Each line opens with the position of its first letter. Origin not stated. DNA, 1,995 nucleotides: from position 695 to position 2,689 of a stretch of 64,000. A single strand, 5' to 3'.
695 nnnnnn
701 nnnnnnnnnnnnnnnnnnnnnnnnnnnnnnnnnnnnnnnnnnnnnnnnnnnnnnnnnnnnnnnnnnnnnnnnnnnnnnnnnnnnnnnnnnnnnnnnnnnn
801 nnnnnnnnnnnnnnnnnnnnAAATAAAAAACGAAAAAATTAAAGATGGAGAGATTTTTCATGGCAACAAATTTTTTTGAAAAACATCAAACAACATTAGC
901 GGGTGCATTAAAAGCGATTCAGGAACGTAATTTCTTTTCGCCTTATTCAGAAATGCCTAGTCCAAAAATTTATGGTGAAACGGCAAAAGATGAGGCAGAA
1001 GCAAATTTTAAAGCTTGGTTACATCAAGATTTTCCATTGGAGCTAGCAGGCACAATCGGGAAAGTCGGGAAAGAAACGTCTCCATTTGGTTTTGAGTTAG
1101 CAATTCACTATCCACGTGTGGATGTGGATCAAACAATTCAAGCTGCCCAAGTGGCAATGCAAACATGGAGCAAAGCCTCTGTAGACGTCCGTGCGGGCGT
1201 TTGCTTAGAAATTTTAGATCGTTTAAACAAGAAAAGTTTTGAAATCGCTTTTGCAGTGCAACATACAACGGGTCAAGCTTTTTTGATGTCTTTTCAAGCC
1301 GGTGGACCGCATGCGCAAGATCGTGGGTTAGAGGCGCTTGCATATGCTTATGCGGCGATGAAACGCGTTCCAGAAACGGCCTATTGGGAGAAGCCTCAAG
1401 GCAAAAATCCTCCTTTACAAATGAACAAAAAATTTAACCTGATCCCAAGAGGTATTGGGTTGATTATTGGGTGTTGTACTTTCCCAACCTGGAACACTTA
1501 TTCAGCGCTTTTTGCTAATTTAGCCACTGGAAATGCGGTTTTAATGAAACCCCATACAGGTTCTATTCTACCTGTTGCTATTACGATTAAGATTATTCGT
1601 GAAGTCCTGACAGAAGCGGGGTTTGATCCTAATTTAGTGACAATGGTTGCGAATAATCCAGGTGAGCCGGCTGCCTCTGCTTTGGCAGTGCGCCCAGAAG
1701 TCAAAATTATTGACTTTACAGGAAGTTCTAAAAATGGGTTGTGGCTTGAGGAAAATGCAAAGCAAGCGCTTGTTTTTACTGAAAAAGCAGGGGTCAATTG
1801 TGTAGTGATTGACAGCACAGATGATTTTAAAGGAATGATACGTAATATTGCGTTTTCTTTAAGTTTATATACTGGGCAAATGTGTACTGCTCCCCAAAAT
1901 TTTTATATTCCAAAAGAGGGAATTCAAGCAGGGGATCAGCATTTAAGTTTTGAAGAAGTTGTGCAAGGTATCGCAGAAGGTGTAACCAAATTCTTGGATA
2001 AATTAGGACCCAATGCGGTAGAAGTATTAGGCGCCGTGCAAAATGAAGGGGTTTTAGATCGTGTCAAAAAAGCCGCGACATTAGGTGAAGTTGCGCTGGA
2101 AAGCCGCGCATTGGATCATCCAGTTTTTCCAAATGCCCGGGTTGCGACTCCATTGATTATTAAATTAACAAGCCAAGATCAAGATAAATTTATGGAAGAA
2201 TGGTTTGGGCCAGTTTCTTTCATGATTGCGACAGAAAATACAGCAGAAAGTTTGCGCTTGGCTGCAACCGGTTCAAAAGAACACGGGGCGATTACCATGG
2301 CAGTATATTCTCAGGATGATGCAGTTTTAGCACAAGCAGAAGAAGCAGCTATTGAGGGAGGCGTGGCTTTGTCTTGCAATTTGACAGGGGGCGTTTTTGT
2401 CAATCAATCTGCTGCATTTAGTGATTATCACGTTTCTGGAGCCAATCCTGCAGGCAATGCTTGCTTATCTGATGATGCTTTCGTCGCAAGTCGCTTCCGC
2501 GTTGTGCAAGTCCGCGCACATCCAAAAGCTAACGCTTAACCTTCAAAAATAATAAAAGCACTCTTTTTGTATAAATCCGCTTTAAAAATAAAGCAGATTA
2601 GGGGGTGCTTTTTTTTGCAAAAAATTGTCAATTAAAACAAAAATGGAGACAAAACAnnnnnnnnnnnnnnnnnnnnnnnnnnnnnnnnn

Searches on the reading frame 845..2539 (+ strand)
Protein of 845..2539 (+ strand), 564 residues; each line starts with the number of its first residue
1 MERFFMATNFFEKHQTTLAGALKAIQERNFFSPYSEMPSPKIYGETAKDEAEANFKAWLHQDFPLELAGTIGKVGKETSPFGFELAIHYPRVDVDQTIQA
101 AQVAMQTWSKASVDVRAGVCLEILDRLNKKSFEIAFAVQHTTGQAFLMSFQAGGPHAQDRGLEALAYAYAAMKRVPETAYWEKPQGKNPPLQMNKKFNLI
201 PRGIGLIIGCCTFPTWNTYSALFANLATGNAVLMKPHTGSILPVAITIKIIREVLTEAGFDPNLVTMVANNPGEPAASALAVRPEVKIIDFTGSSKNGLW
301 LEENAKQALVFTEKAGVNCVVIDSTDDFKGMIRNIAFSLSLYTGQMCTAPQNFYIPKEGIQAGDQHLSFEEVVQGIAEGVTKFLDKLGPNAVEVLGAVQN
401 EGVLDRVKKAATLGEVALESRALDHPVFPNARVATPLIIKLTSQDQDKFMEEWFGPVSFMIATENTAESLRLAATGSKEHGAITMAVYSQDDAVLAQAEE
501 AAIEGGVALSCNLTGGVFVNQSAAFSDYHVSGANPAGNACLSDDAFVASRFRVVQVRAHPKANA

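Call 9: search_protein_families(library=ncbifam, proteins=[window:845-2539:+], max_evalue=0.01)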
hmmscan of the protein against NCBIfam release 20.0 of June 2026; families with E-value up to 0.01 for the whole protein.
window:845-2539:+ (564 aa): 42 families (the best 25 are shown)
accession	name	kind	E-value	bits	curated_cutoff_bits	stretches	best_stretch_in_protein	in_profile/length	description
TIGR02288.1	PaaN_2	equivalog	1.3e-247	822.4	578.75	1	8-559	2-550/551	phenylacetic acid degradation protein PaaN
NF002852.0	PRK03137.1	subfamily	1e-29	103.7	648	1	93-534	74-492/514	L-glutamate gamma-semialdehyde dehydrogenase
TIGR01237.1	D1pyr5carbox2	equivalog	5.5e-27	94.7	659.65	1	93-534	70-489/511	L-glutamate gamma-semialdehyde dehydrogenase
NF006992.0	PRK09457.1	subfamily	3.2e-23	82.1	514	1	93-514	38-434/487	succinylglutamate-semialdehyde dehydrogenase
NF006916.0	PRK09407.1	equivalog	6e-22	77.9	521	1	92-493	56-433/526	succinic semialdehyde dehydrogenase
TIGR04284.1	aldehy_Rv0768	hypoth_equivalog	3.5e-21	75.7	775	1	93-533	38-458/480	aldehyde dehydrogenase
NF042993.1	AlphKGSA_gudD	equivalog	1.9e-20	73.1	770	1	92-475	42-407/481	alpha-ketoglutaric semialdehyde dehydrogenase GucD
NF052305.1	DioxValDhHalo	equivalog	1.1e-19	70.8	750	1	92-516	43-444/483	2,5-dioxovalerate dehydrogenase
NF008869.0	PRK11904.1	equivalog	1.3e-19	69.6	747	1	93-536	587-1008/1042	bifunctional proline dehydrogenase/L-glutamate gamma-semialdehyde dehydrogenase PutA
TIGR03240.1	arg_catab_astD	equivalog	5.1e-19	68.4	579.3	1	92-515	35-433/484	succinylglutamate-semialdehyde dehydrogenase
TIGR02299.1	HpaE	equivalog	1.6e-18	66.6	638.35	1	92-474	38-404/488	5-carboxymethyl-2-hydroxymuconate semialdehyde dehydrogenase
NF050026.1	AcaldDHExaC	equivalog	5.1e-18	65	900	1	92-532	53-472/503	acetaldehyde dehydrogenase ExaC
NF010000.0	PRK13473.1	subfamily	1.2e-17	63.7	615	1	92-491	39-414/475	aminobutyraldehyde dehydrogenase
NF050084.1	pip_6_carb_DH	equivalog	8.8e-17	61.2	730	1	92-474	19-385/475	L-piperidine-6-carboxylate dehydrogenase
NF040648.1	lactal_redase_Meth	equivalog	9.9e-17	61.1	650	1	91-525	32-427/463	lactaldehyde dehydrogenase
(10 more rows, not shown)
